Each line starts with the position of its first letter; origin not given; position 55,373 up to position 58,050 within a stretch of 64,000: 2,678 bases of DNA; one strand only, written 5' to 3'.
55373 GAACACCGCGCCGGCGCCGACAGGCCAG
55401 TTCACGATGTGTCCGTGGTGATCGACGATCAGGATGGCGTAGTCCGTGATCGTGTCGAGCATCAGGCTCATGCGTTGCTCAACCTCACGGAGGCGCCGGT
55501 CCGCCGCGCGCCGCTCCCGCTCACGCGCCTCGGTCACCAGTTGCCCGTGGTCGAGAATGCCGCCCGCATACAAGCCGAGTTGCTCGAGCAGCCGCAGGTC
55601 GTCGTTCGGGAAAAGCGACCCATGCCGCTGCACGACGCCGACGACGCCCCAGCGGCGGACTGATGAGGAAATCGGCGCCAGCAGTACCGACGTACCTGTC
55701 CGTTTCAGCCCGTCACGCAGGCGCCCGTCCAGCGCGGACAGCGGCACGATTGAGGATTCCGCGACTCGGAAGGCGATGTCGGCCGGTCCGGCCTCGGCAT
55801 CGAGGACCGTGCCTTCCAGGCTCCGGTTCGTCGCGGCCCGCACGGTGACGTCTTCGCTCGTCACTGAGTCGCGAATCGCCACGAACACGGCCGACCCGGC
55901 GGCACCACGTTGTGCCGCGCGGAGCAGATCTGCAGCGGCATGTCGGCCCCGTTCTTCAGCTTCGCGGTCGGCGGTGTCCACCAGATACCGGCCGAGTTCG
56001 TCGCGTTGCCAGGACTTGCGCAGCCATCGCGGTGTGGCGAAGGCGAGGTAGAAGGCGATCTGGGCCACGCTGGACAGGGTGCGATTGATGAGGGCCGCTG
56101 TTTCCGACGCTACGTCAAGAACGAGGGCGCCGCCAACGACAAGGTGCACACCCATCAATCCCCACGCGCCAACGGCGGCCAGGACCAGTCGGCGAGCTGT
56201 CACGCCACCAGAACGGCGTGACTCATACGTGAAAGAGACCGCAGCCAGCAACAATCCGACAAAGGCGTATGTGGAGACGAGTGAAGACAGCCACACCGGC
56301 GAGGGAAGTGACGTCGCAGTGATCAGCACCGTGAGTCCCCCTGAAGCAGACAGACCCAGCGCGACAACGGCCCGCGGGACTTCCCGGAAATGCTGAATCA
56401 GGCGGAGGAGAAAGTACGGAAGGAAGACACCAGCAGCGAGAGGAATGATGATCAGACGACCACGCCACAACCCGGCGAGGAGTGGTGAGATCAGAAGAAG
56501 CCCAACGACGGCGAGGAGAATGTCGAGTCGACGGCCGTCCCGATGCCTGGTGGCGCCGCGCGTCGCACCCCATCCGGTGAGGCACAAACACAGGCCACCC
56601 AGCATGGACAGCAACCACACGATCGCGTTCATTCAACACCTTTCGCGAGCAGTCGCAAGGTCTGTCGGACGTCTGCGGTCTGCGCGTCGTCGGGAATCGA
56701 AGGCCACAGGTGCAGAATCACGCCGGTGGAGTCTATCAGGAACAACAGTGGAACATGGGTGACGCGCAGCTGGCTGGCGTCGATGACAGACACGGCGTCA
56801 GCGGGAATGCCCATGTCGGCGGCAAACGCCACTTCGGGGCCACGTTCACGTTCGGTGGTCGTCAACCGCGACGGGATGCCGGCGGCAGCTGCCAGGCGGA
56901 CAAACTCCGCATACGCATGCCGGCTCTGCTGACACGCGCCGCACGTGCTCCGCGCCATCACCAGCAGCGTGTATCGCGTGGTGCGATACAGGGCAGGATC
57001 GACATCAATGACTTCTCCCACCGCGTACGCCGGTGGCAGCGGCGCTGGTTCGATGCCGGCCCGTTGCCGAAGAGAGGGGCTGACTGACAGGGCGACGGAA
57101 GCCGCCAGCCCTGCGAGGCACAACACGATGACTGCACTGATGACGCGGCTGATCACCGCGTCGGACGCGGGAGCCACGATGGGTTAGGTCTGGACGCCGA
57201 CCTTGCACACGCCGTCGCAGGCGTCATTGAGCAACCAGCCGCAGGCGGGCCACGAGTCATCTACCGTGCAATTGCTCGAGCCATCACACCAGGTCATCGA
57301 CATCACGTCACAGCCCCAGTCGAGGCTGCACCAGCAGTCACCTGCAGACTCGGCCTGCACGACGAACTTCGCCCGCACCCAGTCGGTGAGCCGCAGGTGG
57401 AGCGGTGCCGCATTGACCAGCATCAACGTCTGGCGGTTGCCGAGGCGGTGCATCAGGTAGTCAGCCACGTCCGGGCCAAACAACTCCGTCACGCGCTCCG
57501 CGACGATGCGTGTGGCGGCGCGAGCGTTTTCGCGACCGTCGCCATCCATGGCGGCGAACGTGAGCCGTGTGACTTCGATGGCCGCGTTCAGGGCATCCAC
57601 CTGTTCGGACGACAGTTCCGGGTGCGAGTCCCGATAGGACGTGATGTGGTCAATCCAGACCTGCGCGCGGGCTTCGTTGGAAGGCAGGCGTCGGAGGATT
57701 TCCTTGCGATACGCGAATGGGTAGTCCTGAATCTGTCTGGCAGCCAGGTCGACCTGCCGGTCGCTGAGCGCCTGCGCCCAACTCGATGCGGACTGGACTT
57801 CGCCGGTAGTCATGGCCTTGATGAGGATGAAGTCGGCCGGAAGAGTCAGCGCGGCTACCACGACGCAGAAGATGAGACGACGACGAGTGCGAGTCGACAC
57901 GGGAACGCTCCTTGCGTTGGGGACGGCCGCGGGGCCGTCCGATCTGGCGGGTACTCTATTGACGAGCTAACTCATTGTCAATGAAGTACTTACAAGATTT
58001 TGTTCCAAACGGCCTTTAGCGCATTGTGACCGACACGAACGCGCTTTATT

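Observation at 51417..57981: Compact four-gene minus-strand cluster: Cys-rich bacteriocin-like precursor, TlpA-like thioredoxin, polytopic hybrid kinase, symporter::adaptor fusion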

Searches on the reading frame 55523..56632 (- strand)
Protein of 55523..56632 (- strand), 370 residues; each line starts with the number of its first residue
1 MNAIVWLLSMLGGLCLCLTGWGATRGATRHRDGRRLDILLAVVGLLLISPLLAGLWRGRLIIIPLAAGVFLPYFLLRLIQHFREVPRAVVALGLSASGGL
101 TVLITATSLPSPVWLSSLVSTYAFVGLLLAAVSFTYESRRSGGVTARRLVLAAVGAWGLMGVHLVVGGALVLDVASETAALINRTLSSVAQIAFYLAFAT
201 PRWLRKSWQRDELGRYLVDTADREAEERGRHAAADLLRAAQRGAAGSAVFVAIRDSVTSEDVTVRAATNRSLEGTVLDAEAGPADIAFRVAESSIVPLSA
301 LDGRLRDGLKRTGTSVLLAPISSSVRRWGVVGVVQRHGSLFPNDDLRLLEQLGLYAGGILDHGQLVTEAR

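Call 40: search_protein_families(library=pfam, proteins=[window:55523-56632:-], max_evalue=10)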
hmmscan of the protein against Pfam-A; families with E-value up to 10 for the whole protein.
window:55523-56632:- (370 aa): 3 families
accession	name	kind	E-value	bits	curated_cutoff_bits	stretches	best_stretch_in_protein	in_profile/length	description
PF13492.12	GAF_3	-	0.0012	19.7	27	1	276-361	49-128/129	GAF domain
PF01590.32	GAF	-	0.0058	17.6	22.4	1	272-356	44-129/133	GAF domain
PF13185.12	GAF_2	-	0.0058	17.3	28.6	1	236-360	11-135/136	GAF domain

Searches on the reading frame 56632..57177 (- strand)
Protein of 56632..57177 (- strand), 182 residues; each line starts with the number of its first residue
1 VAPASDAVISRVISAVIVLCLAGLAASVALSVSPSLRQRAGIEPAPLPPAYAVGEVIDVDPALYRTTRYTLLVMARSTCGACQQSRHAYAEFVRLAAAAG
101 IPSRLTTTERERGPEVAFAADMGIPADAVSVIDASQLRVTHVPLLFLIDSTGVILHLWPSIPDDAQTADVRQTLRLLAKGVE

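Call 3: search_protein_families(library=pfam, proteins=[window:56632-57177:-], max_evalue=0.01)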
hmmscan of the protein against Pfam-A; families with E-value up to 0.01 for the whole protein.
window:56632-57177:- (182 aa): 0 families

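Call 4: search_protein_families(library=ncbifam, proteins=[window:56632-57177:-], max_evalue=0.01)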
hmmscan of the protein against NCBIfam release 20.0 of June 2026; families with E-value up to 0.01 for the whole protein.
window:56632-57177:- (182 aa): 0 families

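Call 11: find_homologous_proteins(query=window:56632-57177:-)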
Query window:56632-57177:- (182 aa): 8 proteins with E <= 0.001 among 4446 candidates.
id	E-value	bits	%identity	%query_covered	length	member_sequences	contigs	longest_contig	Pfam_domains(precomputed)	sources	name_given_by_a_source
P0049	7.1e-108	376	99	100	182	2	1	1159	-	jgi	-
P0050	1.8e-82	293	77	100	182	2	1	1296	-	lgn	-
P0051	4.3e-76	272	73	100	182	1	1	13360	-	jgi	jgi:hypothetical protein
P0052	2.6e-75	270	73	100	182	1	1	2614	-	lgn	-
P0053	2.0e-72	260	71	98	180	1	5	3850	-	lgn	-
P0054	1.6e-69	251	69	97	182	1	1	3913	-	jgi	jgi:hypothetical protein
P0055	1.1e-67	245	69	100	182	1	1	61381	PF13098.14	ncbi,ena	-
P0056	1.5e-65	238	66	95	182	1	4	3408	-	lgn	-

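Call 31: predict_structure(alignment_id=A2)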
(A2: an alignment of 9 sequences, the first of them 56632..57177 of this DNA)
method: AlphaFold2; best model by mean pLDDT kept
length: 182 residues; sequences in the alignment: 9
mean_pLDDT: 83.6   pTM: 0.70
mean pLDDT of the five models: 83.6, 78.4, 78.1, 76.3, 74.9
residues with pLDDT >= 90: 79; 70-90: 66; 50-70: 35; < 50: 2
segments of 3 or more residues with pLDDT < 50: none
pLDDT, mean of each block of 10 residues (from residue 1): 65 84 72 66 69 88 92 91 90 95 92 95 94 70 83 89 85 90 56
secondary structure, 60 per line:
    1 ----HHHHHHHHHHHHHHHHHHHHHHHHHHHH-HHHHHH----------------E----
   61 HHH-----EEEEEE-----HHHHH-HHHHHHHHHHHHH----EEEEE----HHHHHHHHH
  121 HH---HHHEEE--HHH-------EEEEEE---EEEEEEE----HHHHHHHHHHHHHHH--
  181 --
elements in order: H5-32 H34-39 E69-74 H80-84 H86-98 E103-107 H112-122 E129-131 E144-149 E153-159 H164-178

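Call 37: fold_search(model_id=the predicted structure, library=pdb)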
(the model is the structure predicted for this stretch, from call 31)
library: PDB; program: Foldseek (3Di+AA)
matches with E <= 10: 1251; with E <= 0.001: 107
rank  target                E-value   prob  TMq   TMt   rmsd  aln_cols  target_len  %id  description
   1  3drn_B                4.4e-06  1.00  0.53  0.62   4.6       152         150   14  The crystal structure of Bcp1 from Sulfolobus Sulfataricus (released 2009-04-14)
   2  4nmu_A                1.1e-05  1.00  0.49  0.59   4.8       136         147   13  Crystal Structure of Thiol-disulfide Oxidoreductase from Bacillus str. 'Ames Ancestor' (released 2013-12-18)
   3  4nmu_D                1.5e-05  1.00  0.48  0.61   3.4       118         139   14  Crystal Structure of Thiol-disulfide Oxidoreductase from Bacillus str. 'Ames Ancestor' (released 2013-12-18)
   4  3gl3_C                1.8e-05  1.00  0.49  0.61   3.3       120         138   20  Crystal structure of a putative Thiol:disulfide interchange protein DsbE from Chlorobium tepidum (released 2009-03-31)
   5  5enu_A                1.9e-05  1.00  0.42  0.48   4.5       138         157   19  Crystal structure of an alkyl hyroperoxide reductase from Burkholderia ambifaria (released 2015-11-25)
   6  2hyx_D                2.0e-05  1.00  0.47  0.28   7.0       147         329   17  Structure of the C-terminal domain of DipZ from Mycobacterium tuberculosis (released 2007-07-17)
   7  3gl3_A                2.3e-05  1.00  0.48  0.59   3.6       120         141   22  Crystal structure of a putative Thiol:disulfide interchange protein DsbE from Chlorobium tepidum (released 2009-03-31)
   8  1st9_A                2.3e-05  1.00  0.48  0.61   4.8       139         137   15  Crystal Structure of a Soluble Domain of ResA in the Oxidised Form (released 2004-05-11)
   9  2f9s_A                2.4e-05  1.00  0.49  0.61   5.5       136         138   14  2nd Crystal Structure Of A Soluble Domain Of ResA In The Oxidised Form (released 2006-04-18)
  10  2ls5_MODEL_1_A        2.6e-05  1.00  0.52  0.59   4.3       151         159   18  Solution structure of a putative protein disulfide isomerase from Bacteroides thetaiotaomicron (released 2012-05-09)
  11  5xbr_A                2.6e-05  1.00  0.51  0.46   4.4       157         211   11  Peroxiredoxin from Pyrococcus horikoshii (sulfonic acid form) (released 2018-01-31)
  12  3drn_A                2.9e-05  1.00  0.52  0.60   4.6       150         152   13  The crystal structure of Bcp1 from Sulfolobus Sulfataricus (released 2009-04-14)
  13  2hyx_A                2.9e-05  1.00  0.47  0.28   4.0       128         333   20  Structure of the C-terminal domain of DipZ from Mycobacterium tuberculosis (released 2007-07-17)
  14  2b1l_A                3.3e-05  1.00  0.45  0.59   4.7       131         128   18  Crystal structure of N-terminal 57 residue deletion mutant of E. coli CcmG protein(residues 58-185) (released 2006-09-05)
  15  3kh9                  3.3e-05  1.00  0.44  0.50   6.3       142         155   22  Crystal structure of the periplasmic soluble domain of oxidized CcmG from Pseudomonas aeruginosa (released 2010-04-07)
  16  3gl3_B                3.7e-05  1.00  0.48  0.59   3.7       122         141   23  Crystal structure of a putative Thiol:disulfide interchange protein DsbE from Chlorobium tepidum (released 2009-03-31)
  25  3gl3_D                5.3e-05  1.00  0.49  0.62   3.3       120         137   20  Crystal structure of a putative Thiol:disulfide interchange protein DsbE from Chlorobium tepidum (released 2009-03-31)
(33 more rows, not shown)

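Call 40: search_protein_families(library=pfam, proteins=[window:56632-57177:-], max_evalue=10)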
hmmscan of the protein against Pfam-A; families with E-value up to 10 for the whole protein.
window:56632-57177:- (182 aa): 1 family
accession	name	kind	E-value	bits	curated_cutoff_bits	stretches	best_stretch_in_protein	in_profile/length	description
PF13219.11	DUF4027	-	0.17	12.5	25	1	18-32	15-29/36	Protein of unknown function (DUF4027)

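Call 66: search_solved_structures(query=A7, max_evalue=1, show_alignments=1)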
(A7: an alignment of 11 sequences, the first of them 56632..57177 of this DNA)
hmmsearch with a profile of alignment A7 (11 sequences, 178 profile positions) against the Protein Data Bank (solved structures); distinct sequences matched with E-value up to 1: 33.
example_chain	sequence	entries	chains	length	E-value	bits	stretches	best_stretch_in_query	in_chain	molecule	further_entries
3gl3_A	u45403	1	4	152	6.3e-05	25.8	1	74-172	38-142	Putative Thiol:disulfide interchange protein DsbE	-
3gnj_A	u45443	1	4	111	0.001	21.9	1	59-94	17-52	Thioredoxin domain protein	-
4fyb_B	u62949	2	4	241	0.0038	20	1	65-157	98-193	Thiol:disulfide interchange protein (DsbC)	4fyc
3hcz_A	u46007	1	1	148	0.0052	19.6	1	63-102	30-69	Possible thiol-disulfide isomerase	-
3eur_A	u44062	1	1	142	0.0062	19.3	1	56-157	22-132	uncharacterized protein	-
3c73_A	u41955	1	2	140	0.007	19.1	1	75-169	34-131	Thiol-disulfide oxidoreductase resA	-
9fov_A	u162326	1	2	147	0.0081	18.9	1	66-151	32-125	Tryparedoxin, putative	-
1st9_A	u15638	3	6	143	0.015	18.1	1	75-169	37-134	Thiol-disulfide oxidoreductase resA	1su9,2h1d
2h1b_A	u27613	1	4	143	0.016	17.9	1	75-169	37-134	Thiol-disulfide oxidoreductase resA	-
2f9s_A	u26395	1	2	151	0.017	17.9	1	75-169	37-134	Thiol-disulfide oxidoreductase resA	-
3c71_A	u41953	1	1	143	0.022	17.5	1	75-169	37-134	Thiol-disulfide oxidoreductase resA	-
2m72_A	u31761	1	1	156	0.025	17.3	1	69-162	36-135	Uncharacterized thioredoxin-like protein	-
3erw_A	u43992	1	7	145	0.034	16.9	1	64-166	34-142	Sporulation thiol-disulfide oxidoreductase A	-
3lor_A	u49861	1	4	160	0.034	16.9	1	124-161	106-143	Thiol-disulfide isomerase and thioredoxins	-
2l6c_A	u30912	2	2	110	0.046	16.5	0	134-173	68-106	Thioredoxin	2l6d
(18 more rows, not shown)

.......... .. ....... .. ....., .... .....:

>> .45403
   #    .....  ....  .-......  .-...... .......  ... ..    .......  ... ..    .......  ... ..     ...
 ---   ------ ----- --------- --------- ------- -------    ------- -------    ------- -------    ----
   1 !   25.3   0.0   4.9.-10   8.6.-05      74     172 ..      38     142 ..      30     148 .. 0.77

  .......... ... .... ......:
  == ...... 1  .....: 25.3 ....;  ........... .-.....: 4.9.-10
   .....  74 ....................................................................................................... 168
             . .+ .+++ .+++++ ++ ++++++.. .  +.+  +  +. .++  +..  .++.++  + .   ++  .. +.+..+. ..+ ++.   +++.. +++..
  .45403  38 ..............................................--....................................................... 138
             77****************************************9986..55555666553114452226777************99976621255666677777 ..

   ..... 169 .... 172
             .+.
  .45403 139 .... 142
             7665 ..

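Call 67: search_protein_families(library=pfam, alignment_id=A7, max_evalue=0.1)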
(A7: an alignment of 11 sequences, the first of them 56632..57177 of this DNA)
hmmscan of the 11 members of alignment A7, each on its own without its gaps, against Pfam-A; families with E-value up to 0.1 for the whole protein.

A. member 1, window:56632-57177:- (182 aa): 0 families

B. families by the number of members that match (of 11 scanned): 10 families
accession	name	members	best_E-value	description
PF00578.27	AhpC-TSA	6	0.00058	AhpC/TSA family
PF13098.12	Thioredoxin_2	6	0.00099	Thioredoxin-like domain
PF13728.12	TraF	5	1.1e-06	F plasmid transfer operon protein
PF13905.12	Thioredoxin_8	5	4.8e-05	Thioredoxin-like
PF08534.16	Redoxin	4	0.00058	Redoxin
PF00085.26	Thioredoxin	3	0.0056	Thioredoxin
PF18920.5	DUF5671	1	0.0037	Domain of unknown function (DUF5671)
PF00462.30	Glutaredoxin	1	0.024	Glutaredoxin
PF10976.13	DUF2790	1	0.038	Protein of unknown function (DUF2790)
PF25317.1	SAM_SMF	1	0.071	SMF/DprA SAM domain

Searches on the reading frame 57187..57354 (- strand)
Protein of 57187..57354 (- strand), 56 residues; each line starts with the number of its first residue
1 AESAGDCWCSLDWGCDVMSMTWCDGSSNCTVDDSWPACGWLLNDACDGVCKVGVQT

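Call 50: search_protein_families(library=ncbifam, proteins=[window:57187-57354:-], max_evalue=1)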
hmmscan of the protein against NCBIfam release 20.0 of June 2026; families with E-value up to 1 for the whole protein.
seq(56 aa): 1 family
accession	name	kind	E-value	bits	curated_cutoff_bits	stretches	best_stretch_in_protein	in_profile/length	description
NF033852.1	fulvocin_rel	subfamily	0.00021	22.1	35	1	4-51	107-150/150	bacteriocin fulvocin C-related protein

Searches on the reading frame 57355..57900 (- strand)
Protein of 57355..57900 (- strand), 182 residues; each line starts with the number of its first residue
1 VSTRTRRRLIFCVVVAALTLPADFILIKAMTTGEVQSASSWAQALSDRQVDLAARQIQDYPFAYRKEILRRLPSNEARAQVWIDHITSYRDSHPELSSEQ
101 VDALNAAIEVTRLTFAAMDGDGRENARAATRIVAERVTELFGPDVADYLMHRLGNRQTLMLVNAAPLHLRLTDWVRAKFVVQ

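Call 50: search_protein_families(library=ncbifam, proteins=[window:57355-57900:-], max_evalue=1)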
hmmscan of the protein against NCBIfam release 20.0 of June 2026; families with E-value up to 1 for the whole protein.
seq(182 aa): 3 families
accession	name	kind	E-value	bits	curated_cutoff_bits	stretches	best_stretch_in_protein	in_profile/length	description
NF033852.1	fulvocin_rel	subfamily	2.1e-08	35.1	35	1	66-158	2-91/150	bacteriocin fulvocin C-related protein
TIGR02269.1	TIGR02269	equivalog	0.025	14.1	85.75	1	54-101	142-189/209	SitA6 family polymorphic toxin lipoprotein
TIGR02827.1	RNR_anaer_Bdell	equivalog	0.23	9.9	568.3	1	83-156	11-83/596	anaerobic ribonucleoside-triphosphate reductase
